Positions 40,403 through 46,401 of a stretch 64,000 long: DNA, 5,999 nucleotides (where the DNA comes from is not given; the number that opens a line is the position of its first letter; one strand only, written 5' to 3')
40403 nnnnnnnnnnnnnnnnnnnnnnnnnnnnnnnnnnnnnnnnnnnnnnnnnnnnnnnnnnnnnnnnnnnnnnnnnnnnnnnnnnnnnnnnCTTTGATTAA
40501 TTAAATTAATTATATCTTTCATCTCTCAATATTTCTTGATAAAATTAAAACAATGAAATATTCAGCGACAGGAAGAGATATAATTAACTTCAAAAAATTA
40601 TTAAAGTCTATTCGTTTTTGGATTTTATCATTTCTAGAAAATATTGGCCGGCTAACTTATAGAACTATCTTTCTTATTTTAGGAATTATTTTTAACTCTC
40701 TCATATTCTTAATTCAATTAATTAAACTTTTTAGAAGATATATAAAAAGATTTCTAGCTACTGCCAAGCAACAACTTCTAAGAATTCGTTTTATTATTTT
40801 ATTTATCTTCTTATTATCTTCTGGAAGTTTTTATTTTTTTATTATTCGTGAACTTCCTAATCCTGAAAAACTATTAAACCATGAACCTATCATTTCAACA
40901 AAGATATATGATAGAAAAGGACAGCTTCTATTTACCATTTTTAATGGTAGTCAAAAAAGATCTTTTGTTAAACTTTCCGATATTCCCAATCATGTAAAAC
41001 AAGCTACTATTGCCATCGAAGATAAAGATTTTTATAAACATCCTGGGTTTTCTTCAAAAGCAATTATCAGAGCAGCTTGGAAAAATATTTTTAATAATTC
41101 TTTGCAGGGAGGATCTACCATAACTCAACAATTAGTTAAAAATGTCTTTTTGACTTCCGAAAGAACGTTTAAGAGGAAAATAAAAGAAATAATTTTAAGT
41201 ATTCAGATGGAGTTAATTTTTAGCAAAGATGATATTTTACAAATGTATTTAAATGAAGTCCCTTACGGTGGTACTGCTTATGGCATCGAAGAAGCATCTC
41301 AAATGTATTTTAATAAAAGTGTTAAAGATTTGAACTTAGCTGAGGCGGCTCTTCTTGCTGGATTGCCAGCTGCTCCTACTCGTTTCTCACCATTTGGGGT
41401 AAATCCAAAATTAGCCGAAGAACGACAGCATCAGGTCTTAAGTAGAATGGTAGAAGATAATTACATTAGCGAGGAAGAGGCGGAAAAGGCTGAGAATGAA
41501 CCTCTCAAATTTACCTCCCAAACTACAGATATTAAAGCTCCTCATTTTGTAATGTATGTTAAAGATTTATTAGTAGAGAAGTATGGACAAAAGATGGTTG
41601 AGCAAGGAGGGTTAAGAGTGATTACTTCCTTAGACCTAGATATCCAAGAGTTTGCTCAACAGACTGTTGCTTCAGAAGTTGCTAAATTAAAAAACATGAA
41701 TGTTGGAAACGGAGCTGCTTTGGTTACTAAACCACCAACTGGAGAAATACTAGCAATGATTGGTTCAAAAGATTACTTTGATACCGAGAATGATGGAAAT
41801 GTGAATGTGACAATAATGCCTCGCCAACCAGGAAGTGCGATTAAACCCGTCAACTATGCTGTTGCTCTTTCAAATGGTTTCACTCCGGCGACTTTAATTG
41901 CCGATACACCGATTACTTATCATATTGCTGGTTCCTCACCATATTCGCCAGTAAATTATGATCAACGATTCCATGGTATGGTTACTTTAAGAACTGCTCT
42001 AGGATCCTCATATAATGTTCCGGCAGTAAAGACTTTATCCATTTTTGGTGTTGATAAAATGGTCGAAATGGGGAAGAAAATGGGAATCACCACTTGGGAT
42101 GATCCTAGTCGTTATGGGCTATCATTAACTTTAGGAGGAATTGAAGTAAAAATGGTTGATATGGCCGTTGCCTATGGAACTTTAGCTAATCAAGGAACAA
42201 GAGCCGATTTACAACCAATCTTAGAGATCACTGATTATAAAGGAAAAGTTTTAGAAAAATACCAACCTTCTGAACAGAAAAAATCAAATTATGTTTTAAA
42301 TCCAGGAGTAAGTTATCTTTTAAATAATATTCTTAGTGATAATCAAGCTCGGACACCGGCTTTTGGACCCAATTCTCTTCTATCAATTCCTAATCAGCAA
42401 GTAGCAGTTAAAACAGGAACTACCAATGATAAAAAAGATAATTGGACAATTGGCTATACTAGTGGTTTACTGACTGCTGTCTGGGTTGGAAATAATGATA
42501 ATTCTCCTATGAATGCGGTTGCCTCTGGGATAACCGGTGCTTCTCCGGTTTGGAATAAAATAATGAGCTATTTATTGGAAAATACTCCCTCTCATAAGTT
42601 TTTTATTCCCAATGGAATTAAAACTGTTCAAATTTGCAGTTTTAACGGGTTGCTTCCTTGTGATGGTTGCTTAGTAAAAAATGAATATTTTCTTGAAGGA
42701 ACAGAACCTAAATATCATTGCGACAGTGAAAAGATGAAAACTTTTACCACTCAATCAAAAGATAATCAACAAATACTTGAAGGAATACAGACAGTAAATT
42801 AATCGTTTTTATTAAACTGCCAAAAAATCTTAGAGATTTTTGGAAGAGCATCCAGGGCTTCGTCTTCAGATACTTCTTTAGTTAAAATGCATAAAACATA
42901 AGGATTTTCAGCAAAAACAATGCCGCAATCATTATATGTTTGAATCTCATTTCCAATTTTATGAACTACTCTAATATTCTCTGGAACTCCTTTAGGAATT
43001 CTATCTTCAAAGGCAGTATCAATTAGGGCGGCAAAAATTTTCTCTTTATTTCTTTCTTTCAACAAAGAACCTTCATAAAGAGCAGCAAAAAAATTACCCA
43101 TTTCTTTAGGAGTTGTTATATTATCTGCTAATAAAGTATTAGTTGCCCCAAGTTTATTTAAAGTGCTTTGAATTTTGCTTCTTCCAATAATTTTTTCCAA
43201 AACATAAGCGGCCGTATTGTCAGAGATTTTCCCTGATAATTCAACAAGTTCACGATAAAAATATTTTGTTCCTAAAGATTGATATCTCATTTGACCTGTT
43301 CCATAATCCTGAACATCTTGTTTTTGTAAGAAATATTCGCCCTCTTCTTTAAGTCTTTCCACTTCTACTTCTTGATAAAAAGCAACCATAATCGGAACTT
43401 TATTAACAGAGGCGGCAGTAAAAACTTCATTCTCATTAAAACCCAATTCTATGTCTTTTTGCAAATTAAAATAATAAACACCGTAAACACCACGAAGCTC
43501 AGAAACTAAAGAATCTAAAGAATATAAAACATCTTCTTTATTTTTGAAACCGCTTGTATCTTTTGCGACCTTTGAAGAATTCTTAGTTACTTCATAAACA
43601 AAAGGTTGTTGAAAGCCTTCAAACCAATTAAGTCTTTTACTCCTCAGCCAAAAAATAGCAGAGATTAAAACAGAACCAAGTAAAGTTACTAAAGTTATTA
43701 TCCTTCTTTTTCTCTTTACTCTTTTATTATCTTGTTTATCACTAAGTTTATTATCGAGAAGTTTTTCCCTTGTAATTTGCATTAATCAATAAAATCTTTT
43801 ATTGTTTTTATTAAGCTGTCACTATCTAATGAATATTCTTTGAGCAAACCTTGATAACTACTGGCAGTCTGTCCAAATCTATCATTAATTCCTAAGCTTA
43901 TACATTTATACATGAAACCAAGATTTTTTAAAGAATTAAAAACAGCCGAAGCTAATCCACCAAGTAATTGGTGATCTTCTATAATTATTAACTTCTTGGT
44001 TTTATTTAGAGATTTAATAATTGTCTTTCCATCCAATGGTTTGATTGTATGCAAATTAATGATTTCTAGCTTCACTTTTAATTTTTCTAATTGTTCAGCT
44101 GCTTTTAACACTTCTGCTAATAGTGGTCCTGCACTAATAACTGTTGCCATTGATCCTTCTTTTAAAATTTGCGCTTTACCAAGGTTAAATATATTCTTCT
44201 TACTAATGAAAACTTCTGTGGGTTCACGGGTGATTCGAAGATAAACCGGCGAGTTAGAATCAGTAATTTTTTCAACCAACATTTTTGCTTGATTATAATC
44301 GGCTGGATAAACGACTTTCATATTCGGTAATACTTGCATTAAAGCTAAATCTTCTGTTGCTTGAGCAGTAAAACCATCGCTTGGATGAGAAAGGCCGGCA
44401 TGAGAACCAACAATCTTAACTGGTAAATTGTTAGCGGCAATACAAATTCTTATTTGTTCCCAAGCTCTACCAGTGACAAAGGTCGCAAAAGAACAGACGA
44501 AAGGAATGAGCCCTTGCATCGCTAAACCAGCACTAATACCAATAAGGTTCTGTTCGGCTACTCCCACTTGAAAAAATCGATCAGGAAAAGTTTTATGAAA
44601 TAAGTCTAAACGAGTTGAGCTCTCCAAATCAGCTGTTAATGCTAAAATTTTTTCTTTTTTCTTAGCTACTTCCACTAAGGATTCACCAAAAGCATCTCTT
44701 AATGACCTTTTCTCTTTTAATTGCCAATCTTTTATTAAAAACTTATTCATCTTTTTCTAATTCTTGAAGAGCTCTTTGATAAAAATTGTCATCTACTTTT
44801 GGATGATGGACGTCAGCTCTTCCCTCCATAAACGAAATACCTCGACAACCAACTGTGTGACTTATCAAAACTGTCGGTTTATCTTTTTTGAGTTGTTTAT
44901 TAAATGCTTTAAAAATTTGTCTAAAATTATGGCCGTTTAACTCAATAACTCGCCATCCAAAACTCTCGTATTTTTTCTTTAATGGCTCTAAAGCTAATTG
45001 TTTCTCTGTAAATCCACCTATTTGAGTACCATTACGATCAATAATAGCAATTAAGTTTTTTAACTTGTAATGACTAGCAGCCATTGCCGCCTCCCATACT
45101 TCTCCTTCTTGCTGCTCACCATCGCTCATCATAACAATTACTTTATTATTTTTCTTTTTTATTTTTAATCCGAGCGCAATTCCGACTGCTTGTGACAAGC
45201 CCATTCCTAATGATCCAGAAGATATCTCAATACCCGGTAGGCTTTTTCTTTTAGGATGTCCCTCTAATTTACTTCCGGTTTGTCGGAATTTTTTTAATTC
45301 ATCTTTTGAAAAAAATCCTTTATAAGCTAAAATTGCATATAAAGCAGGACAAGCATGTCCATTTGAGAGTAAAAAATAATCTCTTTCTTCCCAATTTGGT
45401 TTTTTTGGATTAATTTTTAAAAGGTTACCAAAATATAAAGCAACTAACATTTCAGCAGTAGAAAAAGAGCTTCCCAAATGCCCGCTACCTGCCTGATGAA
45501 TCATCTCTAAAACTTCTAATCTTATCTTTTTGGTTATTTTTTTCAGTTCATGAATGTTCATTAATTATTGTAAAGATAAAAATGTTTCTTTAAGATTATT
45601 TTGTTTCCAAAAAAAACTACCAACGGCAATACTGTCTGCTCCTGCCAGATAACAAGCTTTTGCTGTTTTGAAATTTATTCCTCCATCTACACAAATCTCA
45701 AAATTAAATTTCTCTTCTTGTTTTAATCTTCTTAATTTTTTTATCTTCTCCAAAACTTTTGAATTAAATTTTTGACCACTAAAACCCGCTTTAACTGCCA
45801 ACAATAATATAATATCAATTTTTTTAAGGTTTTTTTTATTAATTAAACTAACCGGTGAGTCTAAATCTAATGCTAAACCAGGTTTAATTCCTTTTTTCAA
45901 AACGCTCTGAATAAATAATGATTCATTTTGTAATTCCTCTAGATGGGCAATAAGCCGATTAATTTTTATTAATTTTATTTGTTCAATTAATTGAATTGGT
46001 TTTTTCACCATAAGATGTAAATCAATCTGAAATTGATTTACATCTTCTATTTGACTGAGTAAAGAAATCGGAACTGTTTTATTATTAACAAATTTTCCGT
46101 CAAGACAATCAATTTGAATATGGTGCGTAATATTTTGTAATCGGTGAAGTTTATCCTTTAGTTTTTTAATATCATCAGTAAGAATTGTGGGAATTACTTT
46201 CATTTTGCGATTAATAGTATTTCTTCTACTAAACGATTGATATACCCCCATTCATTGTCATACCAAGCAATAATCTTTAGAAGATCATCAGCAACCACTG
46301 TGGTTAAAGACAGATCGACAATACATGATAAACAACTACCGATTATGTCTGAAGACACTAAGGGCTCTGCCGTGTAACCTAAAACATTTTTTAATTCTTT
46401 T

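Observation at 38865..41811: A 462-bp perfectly identical block embedded in two otherwise diverged tandem class-A PBP genes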

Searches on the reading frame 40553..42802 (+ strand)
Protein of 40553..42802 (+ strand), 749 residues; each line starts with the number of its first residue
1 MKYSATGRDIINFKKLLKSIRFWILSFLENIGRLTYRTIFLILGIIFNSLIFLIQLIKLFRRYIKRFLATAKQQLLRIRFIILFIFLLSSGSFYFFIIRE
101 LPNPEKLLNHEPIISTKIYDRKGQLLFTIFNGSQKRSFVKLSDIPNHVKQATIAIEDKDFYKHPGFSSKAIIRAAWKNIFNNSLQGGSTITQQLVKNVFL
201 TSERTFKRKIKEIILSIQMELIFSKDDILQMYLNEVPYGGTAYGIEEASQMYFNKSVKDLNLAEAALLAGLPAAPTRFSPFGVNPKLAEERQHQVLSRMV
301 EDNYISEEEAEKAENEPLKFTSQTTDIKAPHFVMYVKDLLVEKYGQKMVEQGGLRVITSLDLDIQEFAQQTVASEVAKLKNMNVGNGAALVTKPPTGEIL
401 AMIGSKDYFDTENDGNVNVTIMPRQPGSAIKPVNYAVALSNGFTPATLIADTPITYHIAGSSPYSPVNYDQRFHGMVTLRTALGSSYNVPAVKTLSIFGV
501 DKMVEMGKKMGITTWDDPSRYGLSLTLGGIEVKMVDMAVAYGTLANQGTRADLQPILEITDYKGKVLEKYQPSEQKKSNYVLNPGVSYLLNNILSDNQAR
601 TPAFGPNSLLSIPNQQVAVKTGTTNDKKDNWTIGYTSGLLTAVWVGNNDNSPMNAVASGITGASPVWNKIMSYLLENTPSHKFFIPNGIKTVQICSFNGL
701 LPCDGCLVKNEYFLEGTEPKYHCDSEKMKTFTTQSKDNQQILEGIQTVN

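Call 7: find_encoding_contigs(protein=window:40553-42802:+, flank=10000, max_places=10)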
Protein window:40553-42802:+ (749 aa): no gene with exactly this product is on record in the collection.

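Call 9: search_protein_families(library=pfam, proteins=[window:40553-42799:+])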
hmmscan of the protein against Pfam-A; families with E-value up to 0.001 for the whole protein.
window:40553-42799:+ (749 aa): 2 families
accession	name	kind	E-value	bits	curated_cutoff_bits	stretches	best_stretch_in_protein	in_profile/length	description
PF00912.28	Transgly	-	2.2e-65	219.8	27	1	125-299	4-177/178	Transglycosylase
PF00905.27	Transpeptidase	-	4.1e-22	79.2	22.1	1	387-670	1-297/299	Penicillin binding protein transpeptidase domain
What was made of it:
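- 40553..42802 (+): Gene 2: class A PBP, 749 aa, 'B-type' lineage. Probable recipient of the tract. The reading frame is intact. Pfam Transgly 2.2e-65 and Transpeptidase 4.1e-22 (call 9).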

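Call 14: find_homologous_proteins(query=window:40553-42799:+)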
Query window:40553-42799:+ (749 aa): 8000 proteins with E <= 0.001 among 8000 candidates; the best 120 are listed.
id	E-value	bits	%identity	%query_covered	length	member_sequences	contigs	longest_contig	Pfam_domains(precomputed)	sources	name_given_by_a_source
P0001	0.0e+0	1688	100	100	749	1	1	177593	PF00912.29,PF00905.28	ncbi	-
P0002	0.0e+0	1043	63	96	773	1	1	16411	PF00912.29,PF00905.28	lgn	-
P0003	0.0e+0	1038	61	98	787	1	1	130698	PF00912.29,PF00905.28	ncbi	-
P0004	0.0e+0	1024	60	99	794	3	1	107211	PF00912.29,PF00905.28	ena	-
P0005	0.0e+0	1022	59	98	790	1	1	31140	PF00912.29,PF00905.28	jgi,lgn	jgi:1A family penicillin-binding protein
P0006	0.0e+0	1017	62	97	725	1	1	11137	PF00912.29,PF00905.28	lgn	-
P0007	9.9e-298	1007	59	99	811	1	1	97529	PF00912.29,PF00905.28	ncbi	ncbi:transglycosylase domain-containing protein [Patescibacteria group bacterium]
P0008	1.4e-297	1007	57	98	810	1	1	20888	PF00912.29,PF00905.28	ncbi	-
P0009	9.9e-297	1004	61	100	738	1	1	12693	PF00912.29,PF00905.28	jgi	-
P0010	2.1e-296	1003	58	99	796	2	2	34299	PF00912.29,PF00905.28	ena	-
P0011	2.7e-296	1002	58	100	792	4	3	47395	PF00912.29,PF00905.28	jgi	jgi:1A family penicillin-binding protein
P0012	2.3e-295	999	59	100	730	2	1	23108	PF00912.29,PF00905.28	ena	-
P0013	1.9e-293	993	58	97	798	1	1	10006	PF00912.29,PF00905.28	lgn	-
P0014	6.1e-293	991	59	97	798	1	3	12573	PF00912.29,PF00905.28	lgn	-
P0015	8.8e-292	988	56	98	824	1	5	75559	PF00912.29,PF00905.28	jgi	jgi:1A family penicillin-binding protein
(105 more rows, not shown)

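Call 19: find_encoding_contigs(protein=P0001, flank=10000, max_places=5)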
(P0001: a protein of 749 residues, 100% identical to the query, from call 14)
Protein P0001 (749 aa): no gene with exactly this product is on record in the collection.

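Call 36: find_related_loci(query=window:40553-42799:+, collection=metagenome_contigs, flank=6000)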
Query window:40553-42799:+ (749 aa) in metagenome_contigs; peptide patterns used: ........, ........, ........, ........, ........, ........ (x = any residue, [..] = any of these).
600 stretches matched a pattern (row limit reached: there are more); 563 encode a relative of the query (tblastn E <= 1e-3); the best 80 are kept; 80 distinct loci.
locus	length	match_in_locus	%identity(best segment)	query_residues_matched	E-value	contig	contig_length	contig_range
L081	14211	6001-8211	61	6-728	0e+0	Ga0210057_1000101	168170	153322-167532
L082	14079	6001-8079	58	54-726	0e+0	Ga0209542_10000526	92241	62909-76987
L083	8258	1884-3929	59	54-729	0e+0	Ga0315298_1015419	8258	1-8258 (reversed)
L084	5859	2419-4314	62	93-729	0e+0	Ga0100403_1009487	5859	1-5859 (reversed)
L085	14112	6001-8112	58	42-727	0e+0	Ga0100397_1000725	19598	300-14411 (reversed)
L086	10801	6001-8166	56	37-739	0e+0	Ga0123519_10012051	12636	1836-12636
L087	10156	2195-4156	59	75-729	0e+0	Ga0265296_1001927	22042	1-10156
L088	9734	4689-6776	58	22-729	0e+0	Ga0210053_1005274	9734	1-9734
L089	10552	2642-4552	62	94-729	0e+0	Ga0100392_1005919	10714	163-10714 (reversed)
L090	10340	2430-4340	62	94-729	0e+0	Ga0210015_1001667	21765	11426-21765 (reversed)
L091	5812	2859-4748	64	93-723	0e+0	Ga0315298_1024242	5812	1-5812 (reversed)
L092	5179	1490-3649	58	23-724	0e+0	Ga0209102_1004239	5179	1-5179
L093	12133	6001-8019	57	58-735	0e+0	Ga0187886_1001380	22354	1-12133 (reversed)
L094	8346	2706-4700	58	66-729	0e+0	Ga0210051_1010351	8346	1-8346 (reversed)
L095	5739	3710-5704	58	66-729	0e+0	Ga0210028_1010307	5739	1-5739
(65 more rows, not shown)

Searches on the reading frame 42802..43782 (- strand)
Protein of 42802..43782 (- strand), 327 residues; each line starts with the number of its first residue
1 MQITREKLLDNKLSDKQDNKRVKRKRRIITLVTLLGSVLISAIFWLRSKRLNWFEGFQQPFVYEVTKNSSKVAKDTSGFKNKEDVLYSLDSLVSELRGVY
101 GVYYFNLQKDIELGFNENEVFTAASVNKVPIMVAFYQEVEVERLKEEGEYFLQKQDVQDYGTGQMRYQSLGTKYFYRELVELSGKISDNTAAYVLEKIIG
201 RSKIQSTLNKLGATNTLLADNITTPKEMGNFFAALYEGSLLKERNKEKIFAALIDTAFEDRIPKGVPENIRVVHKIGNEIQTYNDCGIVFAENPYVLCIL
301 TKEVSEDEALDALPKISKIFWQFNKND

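Call 9: search_protein_families(library=pfam, proteins=[window:42802-43782:-])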
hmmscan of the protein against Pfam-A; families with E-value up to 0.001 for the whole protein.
window:42802-43782:- (327 aa): 1 family
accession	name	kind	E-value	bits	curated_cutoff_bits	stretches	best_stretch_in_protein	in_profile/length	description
PF13354.11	Beta-lactamase2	-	6.8e-47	160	22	1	101-301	1-214/214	Beta-lactamase enzyme family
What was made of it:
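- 42799..43782 (-): Context gene: membrane-anchored Beta-lactamase2-family serine hydrolase, convergent with gene 2 (4-nt overlap). It is not part of the conversion. Pfam PF13354, E = 6.8e-47 (call 9).
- Checked: The downstream gene 42799-43782 (minus strand) does match Pfam Beta-lactamase2, E = 6.8e-47 (call 9).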

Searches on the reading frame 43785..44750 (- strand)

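Call 9: search_protein_families(library=pfam, proteins=[window:43785-44750:-])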
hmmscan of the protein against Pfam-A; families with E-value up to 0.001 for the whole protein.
window:43785-44750:- (322 aa): 2 families
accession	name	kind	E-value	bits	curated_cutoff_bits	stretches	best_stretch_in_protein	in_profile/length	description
PF02779.29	Transket_pyr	-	7.6e-41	140.1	27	1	14-176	2-170/174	Transketolase, pyrimidine binding domain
PF02780.25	Transketolase_C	-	1.7e-23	83.3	25.9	1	191-311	1-122/124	Transketolase, C-terminal domain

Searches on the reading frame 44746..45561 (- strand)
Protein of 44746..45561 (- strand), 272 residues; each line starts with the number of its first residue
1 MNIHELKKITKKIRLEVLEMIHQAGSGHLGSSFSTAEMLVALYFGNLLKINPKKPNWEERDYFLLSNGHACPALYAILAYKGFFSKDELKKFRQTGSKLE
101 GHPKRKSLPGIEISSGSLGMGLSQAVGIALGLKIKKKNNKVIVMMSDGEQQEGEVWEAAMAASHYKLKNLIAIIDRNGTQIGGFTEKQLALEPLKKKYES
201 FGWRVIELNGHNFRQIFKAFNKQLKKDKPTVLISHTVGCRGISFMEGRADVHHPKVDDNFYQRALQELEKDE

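Call 31: search_protein_families(library=pfam, proteins=[window:44746-45561:-])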
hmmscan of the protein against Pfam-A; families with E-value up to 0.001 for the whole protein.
window:44746-45561:- (272 aa): 4 families
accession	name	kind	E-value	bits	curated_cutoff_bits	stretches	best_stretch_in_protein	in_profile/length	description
PF00456.26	Transketolase_N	-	1.3e-53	182.6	22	1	7-255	3-262/334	Transketolase, thiamine diphosphate binding domain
PF13292.11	DXP_synthase_N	-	4.4e-14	52.8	21.2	1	2-185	14-183/274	1-deoxy-D-xylulose-5-phosphate synthase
PF00676.26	E1_dh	-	6.1e-08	32.4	22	1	93-219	79-203/300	Dehydrogenase E1 component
PF02775.26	TPP_enzyme_C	-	0.00026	21.2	21.9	1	115-220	27-120/151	Thiamine pyrophosphate enzyme, C-terminal TPP binding domain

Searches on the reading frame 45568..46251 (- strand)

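Call 31: search_protein_families(library=pfam, proteins=[window:45568-46251:-])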
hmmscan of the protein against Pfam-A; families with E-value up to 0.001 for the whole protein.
window:45568-46251:- (228 aa): 2 families
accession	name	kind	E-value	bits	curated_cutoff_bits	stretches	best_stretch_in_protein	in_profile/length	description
PF00834.25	Ribul_P_3_epim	-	9.5e-44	149.6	21.1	1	18-214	1-197/198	Ribulose-phosphate 3 epimerase family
PF00977.27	His_biosynth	-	1.3e-05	25.2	23.6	1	117-220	14-111/228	Histidine biosynthesis protein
